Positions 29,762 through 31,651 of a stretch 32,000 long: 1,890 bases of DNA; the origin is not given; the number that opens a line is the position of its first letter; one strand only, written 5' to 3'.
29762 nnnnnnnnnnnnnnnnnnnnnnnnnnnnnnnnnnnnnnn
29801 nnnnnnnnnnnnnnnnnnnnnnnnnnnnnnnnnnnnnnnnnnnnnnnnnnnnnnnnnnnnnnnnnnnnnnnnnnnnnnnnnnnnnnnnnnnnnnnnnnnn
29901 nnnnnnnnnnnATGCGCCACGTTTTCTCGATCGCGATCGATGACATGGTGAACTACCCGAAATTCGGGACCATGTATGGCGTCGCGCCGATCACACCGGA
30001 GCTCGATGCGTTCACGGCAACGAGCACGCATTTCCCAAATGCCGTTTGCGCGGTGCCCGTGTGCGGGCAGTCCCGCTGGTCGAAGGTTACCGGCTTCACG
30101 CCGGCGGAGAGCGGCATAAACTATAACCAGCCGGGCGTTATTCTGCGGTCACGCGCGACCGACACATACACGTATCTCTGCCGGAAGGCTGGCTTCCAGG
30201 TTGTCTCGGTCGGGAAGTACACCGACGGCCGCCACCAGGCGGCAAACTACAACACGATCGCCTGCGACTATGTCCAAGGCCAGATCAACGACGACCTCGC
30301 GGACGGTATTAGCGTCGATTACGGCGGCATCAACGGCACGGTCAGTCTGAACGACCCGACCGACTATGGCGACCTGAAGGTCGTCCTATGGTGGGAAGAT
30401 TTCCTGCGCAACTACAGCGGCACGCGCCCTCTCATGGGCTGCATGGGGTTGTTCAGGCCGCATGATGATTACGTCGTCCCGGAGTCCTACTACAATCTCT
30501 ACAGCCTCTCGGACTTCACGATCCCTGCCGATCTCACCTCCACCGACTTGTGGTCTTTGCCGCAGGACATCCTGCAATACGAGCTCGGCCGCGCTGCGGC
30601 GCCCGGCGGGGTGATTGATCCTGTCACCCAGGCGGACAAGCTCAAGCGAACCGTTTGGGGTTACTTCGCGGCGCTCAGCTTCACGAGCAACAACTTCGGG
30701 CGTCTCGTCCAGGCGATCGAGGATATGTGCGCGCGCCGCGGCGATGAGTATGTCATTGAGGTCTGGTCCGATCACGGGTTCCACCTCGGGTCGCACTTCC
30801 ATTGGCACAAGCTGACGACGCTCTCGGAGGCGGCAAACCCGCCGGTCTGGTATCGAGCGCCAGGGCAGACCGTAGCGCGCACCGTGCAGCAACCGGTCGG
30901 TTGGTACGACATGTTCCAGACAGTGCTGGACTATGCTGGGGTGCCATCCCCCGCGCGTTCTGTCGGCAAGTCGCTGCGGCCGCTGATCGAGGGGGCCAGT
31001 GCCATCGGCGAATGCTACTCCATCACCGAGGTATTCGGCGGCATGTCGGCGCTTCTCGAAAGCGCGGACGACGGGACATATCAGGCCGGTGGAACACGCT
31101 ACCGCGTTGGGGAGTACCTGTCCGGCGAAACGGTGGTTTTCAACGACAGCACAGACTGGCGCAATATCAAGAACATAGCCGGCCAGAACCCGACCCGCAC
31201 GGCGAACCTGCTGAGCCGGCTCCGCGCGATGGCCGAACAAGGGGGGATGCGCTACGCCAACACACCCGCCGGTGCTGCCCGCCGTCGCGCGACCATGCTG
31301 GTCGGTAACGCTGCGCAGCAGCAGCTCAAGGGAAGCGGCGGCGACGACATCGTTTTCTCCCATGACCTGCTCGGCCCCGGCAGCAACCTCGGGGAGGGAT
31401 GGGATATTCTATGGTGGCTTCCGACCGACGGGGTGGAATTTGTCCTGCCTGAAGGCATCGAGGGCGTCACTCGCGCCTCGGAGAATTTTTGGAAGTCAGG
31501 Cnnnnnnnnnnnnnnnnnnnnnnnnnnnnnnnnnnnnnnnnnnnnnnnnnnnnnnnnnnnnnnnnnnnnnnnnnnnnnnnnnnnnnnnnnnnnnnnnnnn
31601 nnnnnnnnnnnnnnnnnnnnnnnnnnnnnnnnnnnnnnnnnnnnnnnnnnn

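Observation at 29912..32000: Gene missing from the ORF track: sulfatase-like enzyme fused to RTX repeats, coupled to the tail-fibre operon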

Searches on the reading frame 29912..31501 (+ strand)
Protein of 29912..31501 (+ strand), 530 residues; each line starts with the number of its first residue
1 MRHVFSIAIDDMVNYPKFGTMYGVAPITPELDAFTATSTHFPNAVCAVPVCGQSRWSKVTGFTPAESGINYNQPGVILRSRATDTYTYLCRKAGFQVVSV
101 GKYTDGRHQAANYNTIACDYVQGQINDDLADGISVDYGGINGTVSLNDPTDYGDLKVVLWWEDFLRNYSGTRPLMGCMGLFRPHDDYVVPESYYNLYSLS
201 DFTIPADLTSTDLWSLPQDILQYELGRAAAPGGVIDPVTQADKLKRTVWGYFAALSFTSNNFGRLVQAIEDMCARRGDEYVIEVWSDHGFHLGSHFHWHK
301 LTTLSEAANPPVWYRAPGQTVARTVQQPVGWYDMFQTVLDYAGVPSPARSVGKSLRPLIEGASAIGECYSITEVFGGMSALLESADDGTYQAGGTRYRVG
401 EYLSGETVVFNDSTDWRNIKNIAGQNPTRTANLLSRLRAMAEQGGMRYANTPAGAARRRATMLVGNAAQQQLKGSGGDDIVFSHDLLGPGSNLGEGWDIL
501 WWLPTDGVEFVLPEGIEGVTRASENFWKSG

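Call 9: find_homologous_proteins(query=window:29912-31351:+, max_evalue=0.00001)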
Query window:29912-31351:+ (480 aa): 18 proteins with E <= 0.00001 among 8000 candidates.
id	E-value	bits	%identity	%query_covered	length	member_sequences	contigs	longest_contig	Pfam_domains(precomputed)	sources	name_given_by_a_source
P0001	0.0e+0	1124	100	100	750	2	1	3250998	PF00353.26,PF00884.29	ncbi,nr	ncbi:sulfatase-like hydrolase/transferase [Paracoccus suum]|nr:sulfatase-like hydrolase/transferase 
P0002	8.1e-108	380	43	99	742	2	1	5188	PF00353.26,PF16347.11,PF00884.29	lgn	-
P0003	1.2e-104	369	43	100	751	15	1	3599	PF00353.26,PF00884.29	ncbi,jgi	-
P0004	9.9e-28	116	25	94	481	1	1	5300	PF01663.28,PF16347.11,PF00884.29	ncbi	-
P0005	2.2e-26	111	25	89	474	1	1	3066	PF01663.28,PF16347.11,PF00884.29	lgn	-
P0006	7.0e-26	110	26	88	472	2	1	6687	PF01663.28,PF16347.11,PF00884.29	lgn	-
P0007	7.2e-26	110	26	88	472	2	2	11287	PF01663.28,PF16347.11,PF00884.29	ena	-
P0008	2.3e-25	108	28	79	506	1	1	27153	PF01663.28,PF16347.11,PF00884.29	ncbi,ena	-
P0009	3.3e-25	107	26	60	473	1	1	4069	PF01676.24,PF01663.28,PF16347.11,PF00884.29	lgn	-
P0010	1.5e-24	105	25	88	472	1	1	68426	PF01663.28,PF16347.11,PF00884.29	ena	-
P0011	2.1e-24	105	26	95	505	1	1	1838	PF01663.28,PF16347.11,PF00884.29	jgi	-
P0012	3.0e-24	104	24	88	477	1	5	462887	PF01663.28,PF16347.11,PF00884.29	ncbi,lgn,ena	-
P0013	1.5e-23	102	25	89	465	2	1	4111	PF01663.28,PF16347.11,PF00884.29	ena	-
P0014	5.4e-15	74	25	73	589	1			PF01663.28,PF16347.11,PF00884.29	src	-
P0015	2.4e-13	68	23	88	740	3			PF01663.28,PF16347.11,PF00884.29,PF12411.14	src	-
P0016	1.0e-10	60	23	92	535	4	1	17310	PF16347.11,PF00884.29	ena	-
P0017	3.7e-9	54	23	91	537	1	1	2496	PF16347.11,PF00884.29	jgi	jgi:iduronate 2-sulfatase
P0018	8.1e-6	43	23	88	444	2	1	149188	PF02995.23,PF01663.28,PF16347.11,PF00884.29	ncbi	ncbi:MAG: sulfatase-like hydrolase/transferase [Bryobacteraceae bacterium]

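Call 11: find_encoding_contigs(protein=P0001, flank=10000, max_places=3)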
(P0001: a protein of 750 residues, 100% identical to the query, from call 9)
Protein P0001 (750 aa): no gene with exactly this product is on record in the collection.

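Call 12: find_encoding_contigs(protein=P0002, flank=10000, max_places=3)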
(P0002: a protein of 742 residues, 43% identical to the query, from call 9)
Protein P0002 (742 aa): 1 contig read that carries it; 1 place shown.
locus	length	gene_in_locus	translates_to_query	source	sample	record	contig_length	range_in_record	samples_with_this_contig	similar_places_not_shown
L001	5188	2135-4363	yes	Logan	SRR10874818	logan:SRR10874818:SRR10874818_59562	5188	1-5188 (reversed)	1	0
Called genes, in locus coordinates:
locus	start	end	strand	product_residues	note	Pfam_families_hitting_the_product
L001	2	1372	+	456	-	?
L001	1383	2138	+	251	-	-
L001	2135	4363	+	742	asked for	PF00884:Sulfatase, PF16347:SGSH_C (weak), PF00353:HemolysinCabind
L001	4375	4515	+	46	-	-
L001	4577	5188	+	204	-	?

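Call 13: find_encoding_contigs(protein=P0003, flank=10000, max_places=5)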
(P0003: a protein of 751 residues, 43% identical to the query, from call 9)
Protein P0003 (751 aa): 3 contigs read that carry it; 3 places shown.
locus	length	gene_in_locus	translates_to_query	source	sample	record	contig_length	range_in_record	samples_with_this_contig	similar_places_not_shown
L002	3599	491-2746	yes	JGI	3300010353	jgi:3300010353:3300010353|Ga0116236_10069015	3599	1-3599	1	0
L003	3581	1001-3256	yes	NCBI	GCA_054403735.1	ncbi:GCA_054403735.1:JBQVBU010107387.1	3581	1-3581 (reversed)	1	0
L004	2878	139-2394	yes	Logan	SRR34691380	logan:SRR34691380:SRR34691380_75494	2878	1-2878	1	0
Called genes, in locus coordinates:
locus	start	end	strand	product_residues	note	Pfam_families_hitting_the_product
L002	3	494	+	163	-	?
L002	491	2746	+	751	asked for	PF00884:Sulfatase, PF00353:HemolysinCabind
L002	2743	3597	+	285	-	?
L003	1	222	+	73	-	?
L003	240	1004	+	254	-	-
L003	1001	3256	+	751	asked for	PF00884:Sulfatase, PF00353:HemolysinCabind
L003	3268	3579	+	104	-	?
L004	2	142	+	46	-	?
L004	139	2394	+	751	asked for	PF00884:Sulfatase, PF00353:HemolysinCabind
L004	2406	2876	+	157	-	?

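Call 15: find_related_loci(query=A1, collection=genome_contigs, flank=10000)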
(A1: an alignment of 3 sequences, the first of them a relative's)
Query A1 (750 aa) in genome_contigs; peptide patterns used: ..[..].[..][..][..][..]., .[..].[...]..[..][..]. (x = any residue, [..] = any of these).
600 stretches matched a pattern (row limit reached: there are more); 553 encode a relative of the query (tblastn E <= 1e-3); the best 80 are kept; 80 distinct loci.
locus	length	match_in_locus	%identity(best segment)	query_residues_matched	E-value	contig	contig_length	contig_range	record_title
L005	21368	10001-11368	29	3-442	1e-37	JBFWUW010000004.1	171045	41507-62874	MAG: Pirellulales bacterium isolate CA_2019_TPBF_8 NODE_842_length_171045_cov_5.645450_TPBF, whole genome shotgun sequen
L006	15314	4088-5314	29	28-433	1e-36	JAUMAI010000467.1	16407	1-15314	MAG: Pirellula sp. isolate P_PIRE1 NODE_7416_length_16407_cov_1.118489, whole genome shotgun sequence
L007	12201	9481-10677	27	27-422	1e-33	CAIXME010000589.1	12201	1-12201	MAG: uncultured Pirellula sp. isolate Loclat_bin-05000 genome assembly, contig: bin-05000:0589/1036, whole genome shotgu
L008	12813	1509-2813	27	3-423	9e-34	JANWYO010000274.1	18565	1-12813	MAG: Gemmataceae bacterium isolate SKYG72 k141_770133, whole genome shotgun sequence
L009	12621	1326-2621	28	3-440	7e-34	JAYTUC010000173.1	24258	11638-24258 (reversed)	MAG: Fimbriiglobus sp. isolate GFS_5483 GFS_5483_172, whole genome shotgun sequence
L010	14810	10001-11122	28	4-375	1e-33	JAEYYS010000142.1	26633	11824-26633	MAG: Verrucomicrobia bacterium isolate OH_CBlB_63 k127_3280044, whole genome shotgun sequence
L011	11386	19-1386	28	3-442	6e-33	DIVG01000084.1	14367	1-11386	MAG TPA_asm: Akkermansiaceae bacterium UBA6138 UBA6138_contig_11913, whole genome shotgun sequence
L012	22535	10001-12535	26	3-439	5e-33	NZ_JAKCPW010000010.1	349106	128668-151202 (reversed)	Dyadobacter sp. CY261 Scaffold10_1, whole genome shotgun sequence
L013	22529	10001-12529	28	3-424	6e-33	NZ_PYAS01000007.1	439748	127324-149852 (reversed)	Dyadobacter jiangsuensis strain DSM 29057 Ga0181027_107, whole genome shotgun sequence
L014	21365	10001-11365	28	4-453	9e-33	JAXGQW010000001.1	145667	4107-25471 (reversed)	MAG: Verrucomicrobiota bacterium isolate AnMBR.bin335 bin335_1, whole genome shotgun sequence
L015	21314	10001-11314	27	3-438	8e-33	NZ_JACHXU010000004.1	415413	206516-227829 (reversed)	Aporhodopirellula rubra strain CECT 8075 Ga0372409_04, whole genome shotgun sequence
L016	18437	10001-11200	28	2-402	2e-32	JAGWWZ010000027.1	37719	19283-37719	MAG: Planctomycetota bacterium isolate REEB455 contig-150_1811, whole genome shotgun sequence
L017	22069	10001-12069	27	2-439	8e-33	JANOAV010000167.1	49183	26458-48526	MAG: Verrucomicrobiales bacterium isolate VAR_18_metabat_271 VAR_18_k141_2914917, whole genome shotgun sequence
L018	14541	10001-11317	25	3-437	1e-32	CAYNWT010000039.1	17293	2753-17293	MAG TPA_asm: uncultured Planctomycetaceae bacterium isolate binchicken_co258_152 genome assembly, contig: NODE_2144_leng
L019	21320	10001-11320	27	3-440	1e-32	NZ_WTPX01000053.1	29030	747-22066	Alienimonas chondri strain LzC2 LzC2_53, whole genome shotgun sequence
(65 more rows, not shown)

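Call 16: find_related_loci(query=A1, collection=viral_contigs, flank=10000)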
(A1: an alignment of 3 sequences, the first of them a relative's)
Query A1 (750 aa) in viral_contigs; peptide patterns used: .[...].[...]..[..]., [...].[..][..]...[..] (x = any residue, [..] = any of these).
94 stretches matched a pattern, but none encodes a relative of the query by tblastn (E <= 1e-3).

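Call 22: list_cluster_members(proteins=[P0001, P0002, P0003])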
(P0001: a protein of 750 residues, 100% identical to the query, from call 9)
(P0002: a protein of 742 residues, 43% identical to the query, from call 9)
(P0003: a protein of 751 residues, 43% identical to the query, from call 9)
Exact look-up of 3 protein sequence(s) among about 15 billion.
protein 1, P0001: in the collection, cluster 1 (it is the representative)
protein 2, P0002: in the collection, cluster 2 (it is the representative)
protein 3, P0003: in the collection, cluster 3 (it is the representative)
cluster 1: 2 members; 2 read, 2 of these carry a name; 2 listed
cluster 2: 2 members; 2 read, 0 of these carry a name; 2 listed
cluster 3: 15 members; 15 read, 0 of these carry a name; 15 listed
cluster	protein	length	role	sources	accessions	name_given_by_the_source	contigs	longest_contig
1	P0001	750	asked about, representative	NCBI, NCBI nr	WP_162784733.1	sulfatase-like hydrolase/transferase [Paracoccus suum]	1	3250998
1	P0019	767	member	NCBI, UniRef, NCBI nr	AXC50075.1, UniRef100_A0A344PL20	hypothetical protein DRW48_10555 [Paracoccus suum] | Sulfatase N-terminal domain-containing protein n=2 Tax=Paracoccus suum TaxID=2259340 ...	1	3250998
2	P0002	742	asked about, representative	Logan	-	-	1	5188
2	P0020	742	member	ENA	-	-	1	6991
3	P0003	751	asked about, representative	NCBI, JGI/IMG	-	-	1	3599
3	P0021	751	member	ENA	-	-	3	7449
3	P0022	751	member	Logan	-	-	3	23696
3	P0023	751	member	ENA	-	-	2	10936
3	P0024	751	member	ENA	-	-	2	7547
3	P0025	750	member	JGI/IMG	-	-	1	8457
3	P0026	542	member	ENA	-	-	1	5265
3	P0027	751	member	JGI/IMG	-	-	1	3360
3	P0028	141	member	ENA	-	-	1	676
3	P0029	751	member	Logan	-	-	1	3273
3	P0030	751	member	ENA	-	-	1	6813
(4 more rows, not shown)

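Call 23: find_encoding_contigs(protein=P0019, flank=10000, max_places=3)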
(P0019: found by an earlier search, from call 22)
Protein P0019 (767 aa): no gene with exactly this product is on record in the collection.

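Call 24: find_encoding_contigs(protein=P0022, flank=10000, max_places=4)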
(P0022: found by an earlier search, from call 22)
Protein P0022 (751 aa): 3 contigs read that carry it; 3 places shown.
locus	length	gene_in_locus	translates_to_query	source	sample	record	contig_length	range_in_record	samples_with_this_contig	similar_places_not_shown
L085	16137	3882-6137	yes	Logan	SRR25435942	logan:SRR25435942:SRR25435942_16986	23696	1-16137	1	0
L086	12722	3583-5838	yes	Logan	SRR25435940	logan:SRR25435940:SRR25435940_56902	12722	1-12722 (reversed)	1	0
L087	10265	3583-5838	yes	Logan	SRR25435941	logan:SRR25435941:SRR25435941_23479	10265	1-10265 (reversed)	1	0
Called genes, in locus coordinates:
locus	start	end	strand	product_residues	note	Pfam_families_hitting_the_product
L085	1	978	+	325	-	?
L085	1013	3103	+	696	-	-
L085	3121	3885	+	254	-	-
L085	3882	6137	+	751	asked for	PF00884:Sulfatase, PF00353:HemolysinCabind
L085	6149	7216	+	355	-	PF04055:Radical_SAM, PF13186:SPASM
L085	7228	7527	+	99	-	-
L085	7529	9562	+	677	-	-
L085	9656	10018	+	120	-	-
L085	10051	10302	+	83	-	-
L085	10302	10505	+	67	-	-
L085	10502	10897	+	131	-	-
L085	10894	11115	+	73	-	-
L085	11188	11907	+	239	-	PF05838:Glyco_hydro_108, PF09374:PG_binding_3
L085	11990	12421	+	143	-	-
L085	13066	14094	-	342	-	PF00589:Phage_integrase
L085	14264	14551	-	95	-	-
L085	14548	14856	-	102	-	-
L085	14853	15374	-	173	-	-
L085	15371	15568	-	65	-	-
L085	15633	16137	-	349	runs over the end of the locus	PF06147:DUF968, PF13392:HNH_3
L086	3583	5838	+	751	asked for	PF00884:Sulfatase, PF00353:HemolysinCabind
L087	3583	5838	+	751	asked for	PF00884:Sulfatase, PF00353:HemolysinCabind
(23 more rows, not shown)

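Call 26: search_protein_families(library=pfam, proteins=[L085:6149-7216:+, L001:4577-5188:+, L002:2743-3597:+, L085:7228-7527:+, L085:7529-9562:+, L085:1013-3103:+, L085:3121-3885:+, L001:2-1372:+], max_evalue=0.01)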
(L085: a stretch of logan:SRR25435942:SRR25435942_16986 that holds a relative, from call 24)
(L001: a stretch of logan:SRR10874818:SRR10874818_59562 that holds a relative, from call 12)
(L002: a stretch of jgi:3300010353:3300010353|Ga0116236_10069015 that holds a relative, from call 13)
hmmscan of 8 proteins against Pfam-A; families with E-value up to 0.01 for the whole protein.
L085:6149-7216:+ (355 aa): 3 families
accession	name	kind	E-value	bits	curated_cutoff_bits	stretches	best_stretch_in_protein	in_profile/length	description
PF04055.27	Radical_SAM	-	2.8e-17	63.8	29.5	1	8-169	6-161/166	Radical SAM superfamily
PF13186.11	SPASM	-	6.2e-09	36.5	21.5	1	255-312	8-67/67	Iron-sulfur cluster-binding domain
PF13353.11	Fer4_12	-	0.0055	17.4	22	0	8-121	14-118/137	4Fe-4S single cluster domain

L001:4577-5188:+ (204 aa): 0 families

L002:2743-3597:+ (285 aa): 2 families
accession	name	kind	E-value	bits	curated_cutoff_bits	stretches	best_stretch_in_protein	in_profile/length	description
PF04055.27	Radical_SAM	-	1.3e-13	52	29.5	1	13-174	6-161/166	Radical SAM superfamily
PF13353.11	Fer4_12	-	0.0026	18.5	22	1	13-139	14-130/137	4Fe-4S single cluster domain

L085:7228-7527:+ (99 aa): 0 families

L085:7529-9562:+ (677 aa): 0 families

L085:1013-3103:+ (696 aa): 0 families

L085:3121-3885:+ (254 aa): 0 families

L001:2-1372:+ (456 aa): 0 families

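Call 27: find_homologous_proteins(query=L085:6149-7216:+, max_evalue=1e-10)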
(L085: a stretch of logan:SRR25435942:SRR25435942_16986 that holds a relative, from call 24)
Query L085:6149-7216:+ (355 aa): 8000 proteins with E <= 1e-10 among 8000 candidates; the best 120 are listed.
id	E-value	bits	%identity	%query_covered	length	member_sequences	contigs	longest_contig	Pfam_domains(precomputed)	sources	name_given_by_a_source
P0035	1.8e-225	766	90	99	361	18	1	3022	PF13186.12,PF04055.28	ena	-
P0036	1.2e-219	747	88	100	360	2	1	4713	PF13186.12,PF04055.28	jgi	-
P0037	1.1e-146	507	58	99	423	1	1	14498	PF13186.12,PF04055.28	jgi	jgi:uncharacterized protein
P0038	2.5e-146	506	58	99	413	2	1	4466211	PF13186.12,PF04055.28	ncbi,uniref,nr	ncbi:anaerobic sulfatase maturase [Ramlibacter tataouinensis]|uniref:anaerobic sulfatase maturase n=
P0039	1.0e-144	500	58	98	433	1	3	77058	PF13186.12,PF04055.28,PF13353.12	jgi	jgi:uncharacterized protein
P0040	1.0e-144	500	58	99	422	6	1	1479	PF13186.12,PF04055.28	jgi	jgi:uncharacterized protein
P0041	1.4e-144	500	57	99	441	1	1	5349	PF13186.12,PF04055.28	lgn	-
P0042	2.2e-144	499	58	99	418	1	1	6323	PF13186.12,PF04055.28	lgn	-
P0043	4.3e-144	498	58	99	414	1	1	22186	PF13186.12,PF04055.28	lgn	-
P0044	1.5e-143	496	57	99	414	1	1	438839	PF13186.12,PF04055.28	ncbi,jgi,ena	jgi:serine-type anaerobic sulfatase-maturating enzyme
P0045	1.6e-143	496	57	99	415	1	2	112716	PF13186.12,PF04055.28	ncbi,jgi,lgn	-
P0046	2.4e-143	496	57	99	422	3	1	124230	PF13186.12,PF04055.28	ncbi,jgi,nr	ncbi:MAG: Radical domain protein [Ramlibacter sp.]|jgi:uncharacterized protein|nr:Radical domain pro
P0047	4.5e-143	495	56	99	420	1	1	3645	PF13186.12,PF04055.28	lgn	-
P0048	1.3e-142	493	57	99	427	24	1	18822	PF13186.12,PF04055.28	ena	-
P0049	1.3e-142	493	57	99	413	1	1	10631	PF13186.12,PF04055.28,PF13353.12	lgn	-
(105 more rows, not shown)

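Call 28: search_protein_families(library=ncbifam, proteins=[L085:6149-7216:+, L002:2743-3597:+], max_evalue=0.001)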
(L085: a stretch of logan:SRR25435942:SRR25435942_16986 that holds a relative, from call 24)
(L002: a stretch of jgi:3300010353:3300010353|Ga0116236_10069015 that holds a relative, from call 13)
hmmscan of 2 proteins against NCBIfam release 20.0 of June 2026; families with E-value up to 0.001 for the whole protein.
L085:6149-7216:+ (355 aa): 56 families (the best 25 are shown)
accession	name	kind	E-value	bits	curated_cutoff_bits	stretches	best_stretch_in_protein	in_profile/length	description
TIGR03942.1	sulfatase_rSAM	equivalog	1.1e-128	429.3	349.45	1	1-352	3-355/363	anaerobic sulfatase maturase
NF010308.0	PRK13745.1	equivalog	2.1e-106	356.3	484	1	1-351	16-382/412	anaerobic sulfatase-maturation protein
NF010321.0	PRK13758.1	equivalog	5.8e-64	216.5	441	1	1-349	7-357/370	anaerobic sulfatase-maturase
NF041298.1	rSAM_mat_DynA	equivalog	1e-57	195.7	450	1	2-352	5-351/356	dynobactin maturation radical SAM/SPASM protein DynA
NF041300.1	rSAM_mat_DarW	exception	2.2e-49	168.4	650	1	4-348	46-392/415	radical SAM/SPASM peptide maturase DarW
NF041718.1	rSAM_phane_AMC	equivalog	4.7e-43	147.6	425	1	7-325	14-331/362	cyclophane-forming radical SAM peptide maturase AmcB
NF038005.1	rSAM_mat_DarE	equivalog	1.7e-40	139.1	650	1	4-329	79-408/432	darobactin maturation radical SAM/SPASM protein DarE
TIGR04083.1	rSAM_pep_methan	hypoth_equivalog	4.7e-37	127.7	300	1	8-352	9-341/376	TIGR04083 family peptide-modifying radical SAM enzyme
TIGR04261.1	rSAM_GlyRichRpt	subfamily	1.6e-35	122.8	310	1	6-177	4-176/363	cyclophane-forming radical SAM/SPASM peptide maturase GrrM/OscB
NF047865.1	rSAM_PapB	equivalog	5.9e-32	111.2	340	1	7-330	11-325/330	PapB family radical SAM/SPASM ranthipeptide maturase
TIGR03906.1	quino_hemo_SAM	equivalog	8.8e-32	110.3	453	1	7-344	102-437/467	quinohemoprotein amine dehydrogenase maturation protein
TIGR04269.1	SAM_SPASM_FxsB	subfamily_domain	9.6e-32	110.4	370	1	7-327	10-339/363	FxsB family cyclophane-forming radical SAM/SPASM peptide maturase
TIGR04496.1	rSAM_XyeB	equivalog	3.9e-31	108.1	450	1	8-350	13-365/385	cyclophane-forming radical SAM/SPASM peptide maturase XyeB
NF041707.1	rSAM_YhhB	equivalog_domain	1.2e-30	106.7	445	1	7-327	10-339/369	cyclophane-forming radical SAM/SPASM peptide maturase YhhB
TIGR04163.1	rSAM_cobopep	equivalog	6e-27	94.4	375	1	8-343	73-408/428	peptide-modifying radical SAM enzyme CbpB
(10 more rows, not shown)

L002:2743-3597:+ (285 aa): 46 families (the best 25 are shown)
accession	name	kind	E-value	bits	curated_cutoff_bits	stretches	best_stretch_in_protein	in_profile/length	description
TIGR03942.1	sulfatase_rSAM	equivalog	3.2e-103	345.6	349.45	1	4-284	1-282/363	anaerobic sulfatase maturase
NF010308.0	PRK13745.1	equivalog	6.6e-75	252.6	484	1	4-284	14-310/412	anaerobic sulfatase-maturation protein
NF010321.0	PRK13758.1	equivalog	1.9e-54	185.2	441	1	3-284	4-289/370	anaerobic sulfatase-maturase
NF041298.1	rSAM_mat_DynA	equivalog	3.7e-45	154.5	450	1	6-284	4-282/356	dynobactin maturation radical SAM/SPASM protein DynA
NF041300.1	rSAM_mat_DarW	exception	2e-43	148.8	650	1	6-283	43-323/415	radical SAM/SPASM peptide maturase DarW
NF041718.1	rSAM_phane_AMC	equivalog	8.1e-39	133.6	425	1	4-242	7-233/362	cyclophane-forming radical SAM peptide maturase AmcB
TIGR04261.1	rSAM_GlyRichRpt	subfamily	5.1e-35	121.2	310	1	11-182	4-176/363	cyclophane-forming radical SAM/SPASM peptide maturase GrrM/OscB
NF038005.1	rSAM_mat_DarE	equivalog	5.6e-33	114.3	650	1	6-276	76-349/432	darobactin maturation radical SAM/SPASM protein DarE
TIGR04496.1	rSAM_XyeB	equivalog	8.6e-30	103.7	450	1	13-248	13-252/385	cyclophane-forming radical SAM/SPASM peptide maturase XyeB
NF047865.1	rSAM_PapB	equivalog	2.7e-27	95.9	340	1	12-284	11-279/330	PapB family radical SAM/SPASM ranthipeptide maturase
NF041707.1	rSAM_YhhB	equivalog_domain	6.2e-26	91.2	445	1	12-267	10-269/369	cyclophane-forming radical SAM/SPASM peptide maturase YhhB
TIGR04269.1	SAM_SPASM_FxsB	subfamily_domain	8.1e-26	90.9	370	1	12-248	10-251/363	FxsB family cyclophane-forming radical SAM/SPASM peptide maturase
TIGR03906.1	quino_hemo_SAM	equivalog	2.8e-25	88.9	453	1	12-276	102-368/467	quinohemoprotein amine dehydrogenase maturation protein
TIGR04083.1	rSAM_pep_methan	hypoth_equivalog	2.9e-25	89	300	1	4-283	1-267/376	TIGR04083 family peptide-modifying radical SAM enzyme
TIGR03978.1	rSAM_paired_1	equivalog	8.8e-21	74.2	370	1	11-175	90-253/466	His-Xaa-Ser system radical SAM maturase HxsB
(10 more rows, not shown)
